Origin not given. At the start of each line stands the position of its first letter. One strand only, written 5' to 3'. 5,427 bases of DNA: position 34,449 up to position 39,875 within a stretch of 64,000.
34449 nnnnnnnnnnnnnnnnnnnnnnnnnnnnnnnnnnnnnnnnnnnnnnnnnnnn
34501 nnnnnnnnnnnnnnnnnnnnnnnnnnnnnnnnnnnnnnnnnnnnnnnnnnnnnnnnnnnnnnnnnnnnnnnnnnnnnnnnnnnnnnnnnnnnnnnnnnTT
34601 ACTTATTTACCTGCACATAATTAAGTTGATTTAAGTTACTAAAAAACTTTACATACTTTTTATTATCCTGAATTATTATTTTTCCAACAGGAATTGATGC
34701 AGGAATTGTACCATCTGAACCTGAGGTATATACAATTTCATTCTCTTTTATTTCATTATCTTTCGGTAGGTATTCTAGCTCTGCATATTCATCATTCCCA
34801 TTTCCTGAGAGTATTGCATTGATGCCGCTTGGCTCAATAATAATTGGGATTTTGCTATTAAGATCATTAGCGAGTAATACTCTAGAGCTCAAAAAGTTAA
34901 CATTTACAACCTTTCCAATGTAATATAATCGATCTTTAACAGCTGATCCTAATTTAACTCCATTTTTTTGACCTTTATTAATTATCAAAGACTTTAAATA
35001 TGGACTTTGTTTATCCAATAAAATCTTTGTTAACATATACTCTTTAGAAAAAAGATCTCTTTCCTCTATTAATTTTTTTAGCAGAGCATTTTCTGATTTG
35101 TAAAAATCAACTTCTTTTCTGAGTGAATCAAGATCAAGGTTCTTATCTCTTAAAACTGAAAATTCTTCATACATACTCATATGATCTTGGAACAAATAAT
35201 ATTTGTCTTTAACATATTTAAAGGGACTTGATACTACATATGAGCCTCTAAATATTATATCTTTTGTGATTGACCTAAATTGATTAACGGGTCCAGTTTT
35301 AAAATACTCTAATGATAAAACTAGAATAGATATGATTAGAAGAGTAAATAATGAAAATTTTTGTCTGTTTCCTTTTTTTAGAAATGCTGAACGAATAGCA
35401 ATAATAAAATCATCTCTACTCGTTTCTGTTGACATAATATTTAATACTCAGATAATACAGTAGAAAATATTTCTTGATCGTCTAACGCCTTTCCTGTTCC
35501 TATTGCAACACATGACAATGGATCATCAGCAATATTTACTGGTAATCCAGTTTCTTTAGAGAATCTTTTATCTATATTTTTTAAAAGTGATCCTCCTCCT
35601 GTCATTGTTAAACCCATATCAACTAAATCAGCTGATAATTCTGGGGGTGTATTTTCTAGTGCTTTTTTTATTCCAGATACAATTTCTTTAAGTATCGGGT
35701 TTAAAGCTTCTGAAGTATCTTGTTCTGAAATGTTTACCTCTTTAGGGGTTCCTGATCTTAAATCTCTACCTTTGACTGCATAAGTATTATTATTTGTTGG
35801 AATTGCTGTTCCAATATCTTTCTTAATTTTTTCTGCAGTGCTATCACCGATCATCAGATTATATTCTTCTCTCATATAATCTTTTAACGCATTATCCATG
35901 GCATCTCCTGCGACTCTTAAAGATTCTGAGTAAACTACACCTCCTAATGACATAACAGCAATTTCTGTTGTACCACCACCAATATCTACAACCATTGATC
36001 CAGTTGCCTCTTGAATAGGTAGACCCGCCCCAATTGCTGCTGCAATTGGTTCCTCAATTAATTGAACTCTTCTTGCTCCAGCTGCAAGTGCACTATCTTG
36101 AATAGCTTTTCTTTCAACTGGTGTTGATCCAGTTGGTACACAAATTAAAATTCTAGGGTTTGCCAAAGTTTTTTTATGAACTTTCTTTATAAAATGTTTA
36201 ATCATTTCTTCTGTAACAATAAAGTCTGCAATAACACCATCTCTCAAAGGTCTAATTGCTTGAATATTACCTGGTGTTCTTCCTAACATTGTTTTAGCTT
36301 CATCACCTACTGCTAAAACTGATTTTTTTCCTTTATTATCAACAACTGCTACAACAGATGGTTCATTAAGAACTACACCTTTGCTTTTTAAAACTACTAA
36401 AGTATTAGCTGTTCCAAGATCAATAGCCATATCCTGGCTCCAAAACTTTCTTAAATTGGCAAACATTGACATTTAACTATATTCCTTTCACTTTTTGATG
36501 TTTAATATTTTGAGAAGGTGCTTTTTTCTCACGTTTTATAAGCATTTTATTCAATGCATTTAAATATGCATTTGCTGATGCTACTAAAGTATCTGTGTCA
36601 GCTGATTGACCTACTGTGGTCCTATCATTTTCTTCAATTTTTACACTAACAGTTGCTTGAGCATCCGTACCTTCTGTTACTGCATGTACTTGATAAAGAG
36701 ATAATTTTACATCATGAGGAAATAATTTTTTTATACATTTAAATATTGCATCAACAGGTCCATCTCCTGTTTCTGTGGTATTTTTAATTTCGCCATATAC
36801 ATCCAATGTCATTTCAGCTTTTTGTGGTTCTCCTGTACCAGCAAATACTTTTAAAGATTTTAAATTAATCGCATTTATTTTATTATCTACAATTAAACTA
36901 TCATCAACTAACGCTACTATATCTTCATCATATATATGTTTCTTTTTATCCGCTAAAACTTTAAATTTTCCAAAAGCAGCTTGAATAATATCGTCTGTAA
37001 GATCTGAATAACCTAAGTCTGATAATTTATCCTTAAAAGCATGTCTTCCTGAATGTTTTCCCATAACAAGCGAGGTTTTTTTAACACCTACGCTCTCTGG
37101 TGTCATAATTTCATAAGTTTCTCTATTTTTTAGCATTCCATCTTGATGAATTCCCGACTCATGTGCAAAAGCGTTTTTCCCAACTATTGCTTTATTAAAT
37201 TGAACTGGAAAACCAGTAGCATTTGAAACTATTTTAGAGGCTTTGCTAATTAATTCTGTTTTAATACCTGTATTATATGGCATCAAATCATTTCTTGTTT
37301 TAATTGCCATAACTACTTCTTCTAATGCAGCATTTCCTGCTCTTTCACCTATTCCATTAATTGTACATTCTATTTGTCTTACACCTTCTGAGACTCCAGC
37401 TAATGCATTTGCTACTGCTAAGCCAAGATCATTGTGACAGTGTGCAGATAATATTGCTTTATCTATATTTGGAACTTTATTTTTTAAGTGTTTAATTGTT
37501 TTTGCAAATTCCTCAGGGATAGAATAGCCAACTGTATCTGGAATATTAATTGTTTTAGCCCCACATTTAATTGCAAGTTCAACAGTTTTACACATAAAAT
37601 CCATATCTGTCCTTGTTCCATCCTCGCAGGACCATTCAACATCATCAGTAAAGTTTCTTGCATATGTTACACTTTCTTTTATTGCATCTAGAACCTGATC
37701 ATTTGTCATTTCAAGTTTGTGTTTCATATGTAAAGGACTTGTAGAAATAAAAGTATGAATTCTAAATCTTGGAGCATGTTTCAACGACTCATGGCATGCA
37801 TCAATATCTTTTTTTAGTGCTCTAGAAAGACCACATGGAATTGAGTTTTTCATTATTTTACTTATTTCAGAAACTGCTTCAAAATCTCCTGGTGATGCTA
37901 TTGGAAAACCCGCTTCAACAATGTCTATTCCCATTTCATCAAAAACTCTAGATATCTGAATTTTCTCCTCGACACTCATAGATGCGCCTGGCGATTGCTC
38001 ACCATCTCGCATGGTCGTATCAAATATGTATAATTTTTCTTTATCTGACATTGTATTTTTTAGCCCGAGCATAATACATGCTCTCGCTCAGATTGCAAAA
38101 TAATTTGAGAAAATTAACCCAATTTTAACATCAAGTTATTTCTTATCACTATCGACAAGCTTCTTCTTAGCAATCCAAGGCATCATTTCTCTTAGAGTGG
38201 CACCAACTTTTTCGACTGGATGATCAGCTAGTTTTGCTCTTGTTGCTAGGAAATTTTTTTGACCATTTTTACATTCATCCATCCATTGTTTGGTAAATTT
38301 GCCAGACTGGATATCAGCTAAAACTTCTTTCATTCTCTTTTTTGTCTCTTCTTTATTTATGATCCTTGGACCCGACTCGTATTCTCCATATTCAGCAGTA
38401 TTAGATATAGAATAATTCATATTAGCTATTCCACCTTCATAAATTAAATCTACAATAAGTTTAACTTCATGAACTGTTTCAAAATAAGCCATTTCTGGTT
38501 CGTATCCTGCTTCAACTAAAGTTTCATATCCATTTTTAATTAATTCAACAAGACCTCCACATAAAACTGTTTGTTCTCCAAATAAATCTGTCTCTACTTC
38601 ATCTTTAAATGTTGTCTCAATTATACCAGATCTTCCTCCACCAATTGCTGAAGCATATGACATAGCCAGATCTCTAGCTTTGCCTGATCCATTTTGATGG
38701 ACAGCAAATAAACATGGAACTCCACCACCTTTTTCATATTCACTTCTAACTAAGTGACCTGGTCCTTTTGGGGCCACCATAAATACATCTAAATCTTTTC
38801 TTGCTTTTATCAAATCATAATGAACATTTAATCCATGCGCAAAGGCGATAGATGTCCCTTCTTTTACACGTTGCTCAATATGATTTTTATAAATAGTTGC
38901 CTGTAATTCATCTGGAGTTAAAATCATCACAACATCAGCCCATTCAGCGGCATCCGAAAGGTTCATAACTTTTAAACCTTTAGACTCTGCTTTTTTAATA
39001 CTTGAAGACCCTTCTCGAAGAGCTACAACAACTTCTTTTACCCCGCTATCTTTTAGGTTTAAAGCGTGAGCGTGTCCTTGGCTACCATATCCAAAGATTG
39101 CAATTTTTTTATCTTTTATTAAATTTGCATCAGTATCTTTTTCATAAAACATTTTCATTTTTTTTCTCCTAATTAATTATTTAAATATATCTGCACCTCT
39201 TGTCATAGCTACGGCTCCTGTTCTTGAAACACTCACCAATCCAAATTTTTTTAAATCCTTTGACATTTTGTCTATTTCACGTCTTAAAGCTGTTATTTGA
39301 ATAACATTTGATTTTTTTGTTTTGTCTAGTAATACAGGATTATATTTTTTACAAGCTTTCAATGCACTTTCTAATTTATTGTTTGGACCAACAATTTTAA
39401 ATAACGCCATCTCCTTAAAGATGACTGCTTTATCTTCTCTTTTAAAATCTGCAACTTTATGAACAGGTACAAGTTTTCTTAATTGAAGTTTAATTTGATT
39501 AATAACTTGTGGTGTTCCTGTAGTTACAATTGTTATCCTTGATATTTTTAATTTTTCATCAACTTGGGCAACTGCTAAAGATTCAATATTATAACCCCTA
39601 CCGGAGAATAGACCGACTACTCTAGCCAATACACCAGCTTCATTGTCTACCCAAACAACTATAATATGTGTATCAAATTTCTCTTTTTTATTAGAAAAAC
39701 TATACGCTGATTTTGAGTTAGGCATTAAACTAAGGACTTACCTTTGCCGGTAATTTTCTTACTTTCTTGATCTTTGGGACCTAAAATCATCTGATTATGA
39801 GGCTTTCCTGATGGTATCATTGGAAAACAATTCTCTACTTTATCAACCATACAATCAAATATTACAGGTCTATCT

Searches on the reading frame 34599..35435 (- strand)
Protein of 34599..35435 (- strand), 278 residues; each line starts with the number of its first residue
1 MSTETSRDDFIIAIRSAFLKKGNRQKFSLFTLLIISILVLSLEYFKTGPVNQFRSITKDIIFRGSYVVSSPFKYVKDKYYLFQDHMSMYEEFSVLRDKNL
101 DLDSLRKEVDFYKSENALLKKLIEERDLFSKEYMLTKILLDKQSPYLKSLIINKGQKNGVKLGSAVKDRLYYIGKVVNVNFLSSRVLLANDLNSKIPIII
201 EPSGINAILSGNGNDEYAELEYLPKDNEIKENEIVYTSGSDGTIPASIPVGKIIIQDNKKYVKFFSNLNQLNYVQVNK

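Call 20: search_protein_families(library=pfam, proteins=[window:34599-35435:-], max_evalue=0.0001)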
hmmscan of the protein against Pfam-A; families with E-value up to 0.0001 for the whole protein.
window:34599-35435:- (278 aa): 1 family
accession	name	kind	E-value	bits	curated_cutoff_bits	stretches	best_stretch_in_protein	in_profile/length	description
PF04085.20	MreC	-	8e-27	94.3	28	1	141-276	4-145/147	Rod shape-determining protein MreC, barrel core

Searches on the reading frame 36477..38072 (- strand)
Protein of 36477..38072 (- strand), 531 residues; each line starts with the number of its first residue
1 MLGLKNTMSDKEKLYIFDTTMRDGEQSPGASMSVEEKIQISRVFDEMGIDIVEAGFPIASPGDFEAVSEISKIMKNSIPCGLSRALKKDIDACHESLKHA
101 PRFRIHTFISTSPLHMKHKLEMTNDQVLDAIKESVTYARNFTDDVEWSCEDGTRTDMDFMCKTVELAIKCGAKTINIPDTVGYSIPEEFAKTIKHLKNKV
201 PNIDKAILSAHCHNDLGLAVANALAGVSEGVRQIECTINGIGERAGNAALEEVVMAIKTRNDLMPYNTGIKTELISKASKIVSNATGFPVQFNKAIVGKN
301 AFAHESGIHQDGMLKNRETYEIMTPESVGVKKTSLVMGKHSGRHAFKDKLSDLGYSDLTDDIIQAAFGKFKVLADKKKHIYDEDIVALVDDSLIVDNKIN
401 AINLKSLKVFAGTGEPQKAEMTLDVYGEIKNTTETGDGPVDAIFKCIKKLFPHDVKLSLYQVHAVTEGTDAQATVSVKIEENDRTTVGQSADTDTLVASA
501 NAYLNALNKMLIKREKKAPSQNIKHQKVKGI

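Call 20: search_protein_families(library=pfam, proteins=[window:36477-38072:-], max_evalue=0.0001)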
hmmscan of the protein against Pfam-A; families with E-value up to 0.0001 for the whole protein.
window:36477-38072:- (531 aa): 3 families
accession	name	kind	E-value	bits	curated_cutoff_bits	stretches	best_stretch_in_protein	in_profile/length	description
PF00682.25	HMGL-like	-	1.4e-90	303.6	29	1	14-282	2-260/260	HMGL-like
PF08502.15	LeuA_dimer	-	2e-36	125.2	24.9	1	380-511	2-131/131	LeuA allosteric (dimerisation) domain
PF22617.1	HCS_D2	-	2.5e-30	105.1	27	1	296-378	1-82/82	Homocitrate synthase post-HMGL domain-like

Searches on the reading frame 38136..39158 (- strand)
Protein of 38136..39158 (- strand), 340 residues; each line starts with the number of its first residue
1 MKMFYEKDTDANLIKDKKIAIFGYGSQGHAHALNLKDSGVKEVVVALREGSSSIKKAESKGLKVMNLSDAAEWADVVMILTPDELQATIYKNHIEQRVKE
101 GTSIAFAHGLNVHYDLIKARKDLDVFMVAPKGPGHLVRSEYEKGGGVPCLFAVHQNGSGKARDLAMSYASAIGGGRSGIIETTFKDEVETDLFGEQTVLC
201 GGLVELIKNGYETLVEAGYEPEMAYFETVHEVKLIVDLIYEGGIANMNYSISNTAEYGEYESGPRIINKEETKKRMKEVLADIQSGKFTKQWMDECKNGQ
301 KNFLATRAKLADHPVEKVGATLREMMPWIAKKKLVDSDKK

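Call 20: search_protein_families(library=pfam, proteins=[window:38136-39158:-], max_evalue=0.0001)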
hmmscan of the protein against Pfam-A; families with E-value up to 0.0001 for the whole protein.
window:38136-39158:- (340 aa): 4 families
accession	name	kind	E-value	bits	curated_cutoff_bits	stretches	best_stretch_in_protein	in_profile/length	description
PF07991.19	KARI_N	-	2e-74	249.1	20.6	1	14-178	2-165/165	Acetohydroxy acid isomeroreductase, NADPH-binding domain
PF01450.25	KARI_C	-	1.9e-63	213.5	29.1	1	184-328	1-144/144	Ketol-acid reductoisomerase, C-terminal domain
PF02826.25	2-Hacid_dh_C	-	5e-07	29.7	25.1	1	7-113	27-133/178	D-isomer specific 2-hydroxyacid dehydrogenase, NAD binding domain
PF03807.23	F420_oxidored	-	1.9e-06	28.8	21.6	1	18-82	1-68/94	NADP oxidoreductase coenzyme F420-dependent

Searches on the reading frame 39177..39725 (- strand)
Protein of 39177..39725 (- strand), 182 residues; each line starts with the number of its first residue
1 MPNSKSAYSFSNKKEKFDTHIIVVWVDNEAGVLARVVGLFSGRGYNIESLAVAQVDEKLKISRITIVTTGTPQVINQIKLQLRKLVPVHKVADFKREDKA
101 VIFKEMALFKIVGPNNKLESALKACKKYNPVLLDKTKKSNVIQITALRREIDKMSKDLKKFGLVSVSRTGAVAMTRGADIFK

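Call 20: search_protein_families(library=pfam, proteins=[window:39177-39725:-], max_evalue=0.0001)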
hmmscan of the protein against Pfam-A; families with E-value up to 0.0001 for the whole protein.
window:39177-39725:- (182 aa): 4 families
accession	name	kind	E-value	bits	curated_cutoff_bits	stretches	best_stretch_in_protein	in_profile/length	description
PF22629.2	ACT_AHAS_ss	-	1.7e-17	63.8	27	1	24-89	3-66/67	AHAS small subunit-like ACT domain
PF10369.15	ALS_ss_C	-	2e-15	57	23.2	1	104-177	1-74/74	Small subunit of acetolactate synthase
PF01842.31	ACT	-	3.5e-10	39.9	27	1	20-85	1-64/66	ACT domain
PF13710.12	ACT_5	-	1.7e-09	37.8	27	1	29-91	2-62/62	ACT domain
